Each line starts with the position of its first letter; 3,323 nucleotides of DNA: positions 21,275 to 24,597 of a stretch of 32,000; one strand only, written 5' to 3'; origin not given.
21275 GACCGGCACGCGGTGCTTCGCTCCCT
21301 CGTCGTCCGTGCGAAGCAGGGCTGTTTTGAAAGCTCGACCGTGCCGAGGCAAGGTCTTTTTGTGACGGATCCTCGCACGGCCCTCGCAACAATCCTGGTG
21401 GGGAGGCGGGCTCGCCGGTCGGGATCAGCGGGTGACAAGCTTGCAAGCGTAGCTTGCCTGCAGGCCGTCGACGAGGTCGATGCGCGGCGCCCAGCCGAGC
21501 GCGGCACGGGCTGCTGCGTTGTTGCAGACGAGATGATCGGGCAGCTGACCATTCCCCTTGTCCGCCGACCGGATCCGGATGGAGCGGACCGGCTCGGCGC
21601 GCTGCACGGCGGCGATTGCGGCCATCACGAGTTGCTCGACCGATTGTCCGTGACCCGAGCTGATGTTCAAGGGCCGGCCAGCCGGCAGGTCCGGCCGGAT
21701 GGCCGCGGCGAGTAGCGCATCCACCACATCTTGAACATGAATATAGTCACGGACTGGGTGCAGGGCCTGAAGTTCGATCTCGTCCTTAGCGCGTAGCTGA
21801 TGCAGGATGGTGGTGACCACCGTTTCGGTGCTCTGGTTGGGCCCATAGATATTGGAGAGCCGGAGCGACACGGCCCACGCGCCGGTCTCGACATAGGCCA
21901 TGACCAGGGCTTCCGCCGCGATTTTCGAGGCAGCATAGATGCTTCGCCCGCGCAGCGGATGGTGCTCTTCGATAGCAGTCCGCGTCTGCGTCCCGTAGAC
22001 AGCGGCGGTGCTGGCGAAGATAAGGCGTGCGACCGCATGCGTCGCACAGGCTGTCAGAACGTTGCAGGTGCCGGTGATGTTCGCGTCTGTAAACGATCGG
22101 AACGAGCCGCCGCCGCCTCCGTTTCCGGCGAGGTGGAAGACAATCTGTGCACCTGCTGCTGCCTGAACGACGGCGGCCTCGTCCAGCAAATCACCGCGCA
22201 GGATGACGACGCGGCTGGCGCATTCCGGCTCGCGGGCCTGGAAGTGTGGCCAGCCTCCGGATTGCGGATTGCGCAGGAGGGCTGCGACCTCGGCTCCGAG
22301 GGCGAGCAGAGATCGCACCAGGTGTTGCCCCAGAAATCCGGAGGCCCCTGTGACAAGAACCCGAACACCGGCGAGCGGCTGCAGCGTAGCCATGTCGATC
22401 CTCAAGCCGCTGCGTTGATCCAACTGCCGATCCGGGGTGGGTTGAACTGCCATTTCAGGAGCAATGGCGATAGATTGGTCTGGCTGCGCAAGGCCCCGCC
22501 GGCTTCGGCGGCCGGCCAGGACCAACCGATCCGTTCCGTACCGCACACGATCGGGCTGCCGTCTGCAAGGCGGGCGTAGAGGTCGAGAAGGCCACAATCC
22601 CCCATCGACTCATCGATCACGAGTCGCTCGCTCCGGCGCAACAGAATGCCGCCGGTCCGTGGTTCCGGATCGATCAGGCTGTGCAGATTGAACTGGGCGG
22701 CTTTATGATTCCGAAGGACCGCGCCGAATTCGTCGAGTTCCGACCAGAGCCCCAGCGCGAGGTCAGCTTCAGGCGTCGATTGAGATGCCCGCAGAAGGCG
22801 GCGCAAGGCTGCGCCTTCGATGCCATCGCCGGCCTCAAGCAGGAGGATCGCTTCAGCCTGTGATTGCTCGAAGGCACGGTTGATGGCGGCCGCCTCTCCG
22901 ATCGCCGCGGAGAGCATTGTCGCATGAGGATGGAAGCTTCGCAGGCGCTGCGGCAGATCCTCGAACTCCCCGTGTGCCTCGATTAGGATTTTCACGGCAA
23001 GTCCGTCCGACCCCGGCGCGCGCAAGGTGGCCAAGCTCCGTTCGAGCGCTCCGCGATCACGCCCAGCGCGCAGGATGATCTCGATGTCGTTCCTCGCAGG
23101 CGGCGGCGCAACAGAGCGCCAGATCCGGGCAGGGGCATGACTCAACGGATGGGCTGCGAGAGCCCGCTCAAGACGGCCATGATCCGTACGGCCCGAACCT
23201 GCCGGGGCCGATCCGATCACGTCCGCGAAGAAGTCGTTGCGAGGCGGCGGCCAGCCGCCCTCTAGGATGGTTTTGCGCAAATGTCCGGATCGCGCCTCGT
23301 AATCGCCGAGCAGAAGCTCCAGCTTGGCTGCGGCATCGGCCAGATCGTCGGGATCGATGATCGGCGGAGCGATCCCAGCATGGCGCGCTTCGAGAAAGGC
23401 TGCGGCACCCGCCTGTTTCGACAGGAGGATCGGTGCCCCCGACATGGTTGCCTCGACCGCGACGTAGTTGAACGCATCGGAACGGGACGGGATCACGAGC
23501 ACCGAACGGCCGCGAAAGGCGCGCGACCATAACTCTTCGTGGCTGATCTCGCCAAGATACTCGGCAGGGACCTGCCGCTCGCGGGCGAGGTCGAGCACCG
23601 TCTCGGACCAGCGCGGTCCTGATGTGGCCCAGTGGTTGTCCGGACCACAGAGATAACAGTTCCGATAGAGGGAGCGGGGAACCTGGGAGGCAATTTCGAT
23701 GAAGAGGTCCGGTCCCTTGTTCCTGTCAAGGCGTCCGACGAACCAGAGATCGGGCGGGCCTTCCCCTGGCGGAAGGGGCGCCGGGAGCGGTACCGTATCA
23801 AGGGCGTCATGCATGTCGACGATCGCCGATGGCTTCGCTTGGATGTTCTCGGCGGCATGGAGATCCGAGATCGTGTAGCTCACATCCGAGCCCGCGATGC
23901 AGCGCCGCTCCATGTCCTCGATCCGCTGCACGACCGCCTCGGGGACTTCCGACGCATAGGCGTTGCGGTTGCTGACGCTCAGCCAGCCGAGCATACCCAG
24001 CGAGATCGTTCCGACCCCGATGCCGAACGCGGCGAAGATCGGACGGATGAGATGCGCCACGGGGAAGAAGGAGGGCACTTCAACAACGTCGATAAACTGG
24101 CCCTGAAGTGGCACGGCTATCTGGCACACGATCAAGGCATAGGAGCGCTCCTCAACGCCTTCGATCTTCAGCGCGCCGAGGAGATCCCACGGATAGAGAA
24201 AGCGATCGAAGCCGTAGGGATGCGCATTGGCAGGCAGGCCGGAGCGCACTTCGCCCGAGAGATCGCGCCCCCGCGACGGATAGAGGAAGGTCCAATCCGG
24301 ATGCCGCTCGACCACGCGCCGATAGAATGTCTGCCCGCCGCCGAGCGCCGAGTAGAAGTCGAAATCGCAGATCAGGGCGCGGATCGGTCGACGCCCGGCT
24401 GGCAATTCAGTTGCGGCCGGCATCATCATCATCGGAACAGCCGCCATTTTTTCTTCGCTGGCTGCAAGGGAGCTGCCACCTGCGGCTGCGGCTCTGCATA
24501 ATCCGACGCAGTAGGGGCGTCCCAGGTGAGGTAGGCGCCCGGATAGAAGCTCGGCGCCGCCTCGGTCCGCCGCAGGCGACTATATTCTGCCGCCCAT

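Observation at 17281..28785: Ten kb of coupled glycosyltransferase genes with no initiation, flipping, polymerisation or export gene in 32 kb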

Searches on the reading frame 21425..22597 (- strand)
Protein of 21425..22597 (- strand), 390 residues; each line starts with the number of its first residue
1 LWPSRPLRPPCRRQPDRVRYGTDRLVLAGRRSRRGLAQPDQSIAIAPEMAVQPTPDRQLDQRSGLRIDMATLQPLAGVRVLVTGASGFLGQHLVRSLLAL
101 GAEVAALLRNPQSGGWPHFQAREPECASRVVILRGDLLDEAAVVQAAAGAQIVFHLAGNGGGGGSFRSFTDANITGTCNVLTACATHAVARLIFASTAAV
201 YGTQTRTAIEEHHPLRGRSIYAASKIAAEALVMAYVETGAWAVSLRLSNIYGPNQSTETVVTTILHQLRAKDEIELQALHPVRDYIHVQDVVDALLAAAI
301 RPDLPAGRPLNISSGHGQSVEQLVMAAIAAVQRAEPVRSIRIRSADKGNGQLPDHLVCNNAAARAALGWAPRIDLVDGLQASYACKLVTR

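Call 5: search_protein_families(library=pfam, proteins=[window:21425-22597:-], max_evalue=0.01)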
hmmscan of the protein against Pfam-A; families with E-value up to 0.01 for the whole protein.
window:21425-22597:- (390 aa): 10 families
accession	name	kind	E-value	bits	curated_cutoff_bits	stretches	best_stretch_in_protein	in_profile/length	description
PF01370.27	Epimerase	-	8.2e-48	163.3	20.9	1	80-312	1-239/240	NAD dependent epimerase/dehydratase family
PF16363.11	GDP_Man_Dehyd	-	1.7e-44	153.1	27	1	81-380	1-330/332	GDP-mannose 4,6 dehydratase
PF01073.25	3Beta_HSD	-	7.6e-26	91.2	22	1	81-299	1-229/280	3-beta hydroxysteroid dehydrogenase/isomerase family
PF13460.12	NAD_binding_10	-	7.2e-17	62.3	27.2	1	84-232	1-131/184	NAD(P)H-binding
PF07993.18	NAD_binding_4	-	4.5e-16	59.2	20.1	1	82-256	1-211/258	Male sterility protein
PF04321.23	RmlD_sub_bind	-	5.6e-14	52.3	27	1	79-277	2-176/287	RmlD substrate binding domain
PF05368.20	NmrA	-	3.1e-10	40.6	27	1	79-207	4-118/298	NmrA-like family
PF02719.21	Polysacc_synt_2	-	3.5e-07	30.1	20.2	1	80-296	1-214/293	Polysaccharide biosynthesis protein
PF00106.31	adh_short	-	3.7e-07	30.3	26.6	1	80-234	3-162/195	short chain dehydrogenase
PF08659.16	KR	-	0.0065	16.8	22.6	0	80-205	3-145/180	KR domain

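Call 16: search_protein_families(library=ncbifam, proteins=[window:21425-22393:-], max_evalue=0.01)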
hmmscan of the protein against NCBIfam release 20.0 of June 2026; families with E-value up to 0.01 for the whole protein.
window:21425-22393:- (322 aa): 59 families (the best 25 are shown)
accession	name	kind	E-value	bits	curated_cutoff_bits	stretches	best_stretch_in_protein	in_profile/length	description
TIGR04180.1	EDH_00030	hypoth_equivalog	5.6e-56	189.8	475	1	12-305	1-296/297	NAD-dependent 4,6-dehydratase LegB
TIGR01179.1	galE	equivalog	1.5e-36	125.9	262.3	2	11-189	1-183/332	UDP-glucose 4-epimerase GalE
NF042422.1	oxyalk_red_OleD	equivalog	8e-32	110.9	580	1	11-277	2-264/329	2-alkyl-3-oxoalkanoate reductase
NF042423.1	oxyalk_red_Shew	equivalog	2.3e-28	99.2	580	1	11-232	10-222/331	2-alkyl-3-oxoalkanoate reductase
TIGR01181.1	dTDP_gluc_dehyt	equivalog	2.3e-27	95.9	365.1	1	11-313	1-306/321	dTDP-glucose 4,6-dehydratase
TIGR01746.1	Thioester-redct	subfamily_domain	4.3e-22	78.9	213.35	1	12-235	2-251/371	thioester reductase domain-containing protein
TIGR02197.1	heptose_epim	equivalog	6.4e-22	78.1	274.6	1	12-312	1-307/316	ADP-glyceromanno-heptose 6-epimerase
TIGR03466.1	HpnA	hypoth_equivalog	7.8e-22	77.6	367.65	1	11-230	2-216/327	hopanoid-associated sugar epimerase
NF007956.0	PRK10675.1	subfamily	1.2e-19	70.6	394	2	11-178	2-176/338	UDP-glucose 4-epimerase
TIGR02622.1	CDP_4_6_dhtase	equivalog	1.3e-19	70.5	278.45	1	9-310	4-322/352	CDP-glucose 4,6-dehydratase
NF043036.1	ErythonDh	equivalog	1.8e-19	70.1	325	1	11-273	2-275/321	D-erythronate dehydrogenase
NF052578.1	StrlDmthSdmBMthl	equivalog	1e-16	61.6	600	1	12-230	3-215/328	sterol demethylase protein SdmB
NF011728.1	PRK15181.1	equivalog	1e-13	51.1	760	1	7-312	13-331/348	Vi polysaccharide biosynthesis UDP-N-acetylglucosaminuronic acid C-4 epimerase TviC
NF047922.1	GDPFucSynFcl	equivalog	2.5e-12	46.9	500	1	101-317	77-300/308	GDP-L-fucose synthase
NF041293.1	G6PDh_Azf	equivalog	1.9e-11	43.9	400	1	12-138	5-127/252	NAD-dependent glucose-6-phosphate dehydrogenase Azf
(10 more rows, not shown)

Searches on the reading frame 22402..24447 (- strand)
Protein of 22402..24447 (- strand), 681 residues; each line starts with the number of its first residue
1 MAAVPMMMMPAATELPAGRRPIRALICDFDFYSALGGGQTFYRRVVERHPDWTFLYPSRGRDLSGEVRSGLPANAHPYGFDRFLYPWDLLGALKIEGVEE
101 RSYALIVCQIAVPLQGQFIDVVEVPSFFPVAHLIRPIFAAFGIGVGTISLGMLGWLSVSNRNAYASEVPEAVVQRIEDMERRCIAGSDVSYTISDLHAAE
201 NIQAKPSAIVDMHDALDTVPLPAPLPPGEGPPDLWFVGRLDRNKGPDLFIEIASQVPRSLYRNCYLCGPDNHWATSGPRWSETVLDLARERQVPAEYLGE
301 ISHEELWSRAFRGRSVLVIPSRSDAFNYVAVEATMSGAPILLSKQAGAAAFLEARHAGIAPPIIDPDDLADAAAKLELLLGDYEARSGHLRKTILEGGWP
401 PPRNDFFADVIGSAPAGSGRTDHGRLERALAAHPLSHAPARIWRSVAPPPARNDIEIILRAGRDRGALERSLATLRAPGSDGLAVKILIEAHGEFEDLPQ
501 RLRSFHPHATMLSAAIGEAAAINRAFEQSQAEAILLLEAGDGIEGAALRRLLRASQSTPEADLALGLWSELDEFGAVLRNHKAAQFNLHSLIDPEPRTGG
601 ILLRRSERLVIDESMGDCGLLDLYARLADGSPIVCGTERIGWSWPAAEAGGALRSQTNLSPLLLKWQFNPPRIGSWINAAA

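Call 5: search_protein_families(library=pfam, proteins=[window:22402-24447:-], max_evalue=0.01)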
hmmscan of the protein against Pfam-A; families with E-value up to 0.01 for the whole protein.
window:22402-24447:- (681 aa): 3 families
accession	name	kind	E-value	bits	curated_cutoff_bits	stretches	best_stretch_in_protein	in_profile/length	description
PF00534.26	Glycos_transf_1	-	1.4e-13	51.1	26.4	1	227-377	11-156/172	Glycosyl transferases group 1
PF13692.12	Glyco_trans_1_4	-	3.8e-12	47.1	27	1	232-376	2-139/142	Glycosyl transferases group 1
PF20706.3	GT4-conflict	-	8.1e-11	42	26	1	221-380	187-355/385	Family 4 Glycosyltransferase in conflict systems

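Call 16: search_protein_families(library=ncbifam, proteins=[window:22402-24432:-], max_evalue=0.01)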
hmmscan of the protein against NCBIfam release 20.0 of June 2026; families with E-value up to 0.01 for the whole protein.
window:22402-24432:- (676 aa): 7 families
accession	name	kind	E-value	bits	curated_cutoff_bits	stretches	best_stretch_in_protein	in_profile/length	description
TIGR03449.1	mycothiol_MshA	equivalog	6.9e-09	35.1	462.5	1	230-380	224-372/406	D-inositol-3-phosphate glycosyltransferase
TIGR04157.1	glyco_rSAM_CFB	subfamily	2.8e-06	26.6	400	1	231-368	232-360/406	TIGR04157 family glycosyltransferase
TIGR04047.1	MSMEG_0565_glyc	hypoth_equivalog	5.7e-05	22.4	259.85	1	284-369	250-336/373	MSMEG_0565 family glycosyltransferase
TIGR04348.1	TIGR04348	equivalog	5.9e-05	22.3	300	1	286-366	191-269/310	selenoneine biosynthesis selenosugar synthase SenB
NF046085.1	XrtY_assoc_Gly1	equivalog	5.9e-05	22.1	400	1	229-354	212-330/387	XrtY-associated glycosyltransferase XYAG1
NF012028.0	PRK15484.1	subfamily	0.00012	21.3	618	1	274-353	243-322/380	lipopolysaccharide N-acetylglucosaminyltransferase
NF050056.1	ProtGlycPglH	equivalog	0.0059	15.7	600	1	230-382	183-324/354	GalNAc-alpha-(1->4)-GalNAc-alpha-(1->3)-diNAcBac-PP-undecaprenol alpha-1,4-N-acetyl-D-galactosaminyltransferase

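Call 28: search_solved_structures(query=window:22402-24432:-, max_evalue=0.01)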
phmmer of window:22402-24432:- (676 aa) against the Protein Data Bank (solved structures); distinct sequences matched with E-value up to 0.01: 5.
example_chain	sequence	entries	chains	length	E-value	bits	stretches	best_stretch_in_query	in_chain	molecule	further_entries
6kih_A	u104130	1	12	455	5.1e-08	35.1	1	226-370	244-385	Tll1590 protein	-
3c4q_A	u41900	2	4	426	7.6e-06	27.9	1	230-380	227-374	Predicted glycosyltransferases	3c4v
3c48_A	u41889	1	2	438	8.7e-06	27.7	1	230-379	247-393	Predicted glycosyltransferases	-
5zer_A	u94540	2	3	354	0.0038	19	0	225-365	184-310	UDP-glucose:tetrahydrobiopterin glucosyltransferase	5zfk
5ze7_B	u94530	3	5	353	0.0039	18.9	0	225-365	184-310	UDP-glucose:tetrahydrobiopterin glucosyltransferase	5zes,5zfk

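Call 77: search_protein_families(library=padloc, proteins=[window:22402-24432:-], max_evalue=0.001)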
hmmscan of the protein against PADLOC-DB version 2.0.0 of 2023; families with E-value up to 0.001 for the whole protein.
window:22402-24432:- (676 aa): 0 families
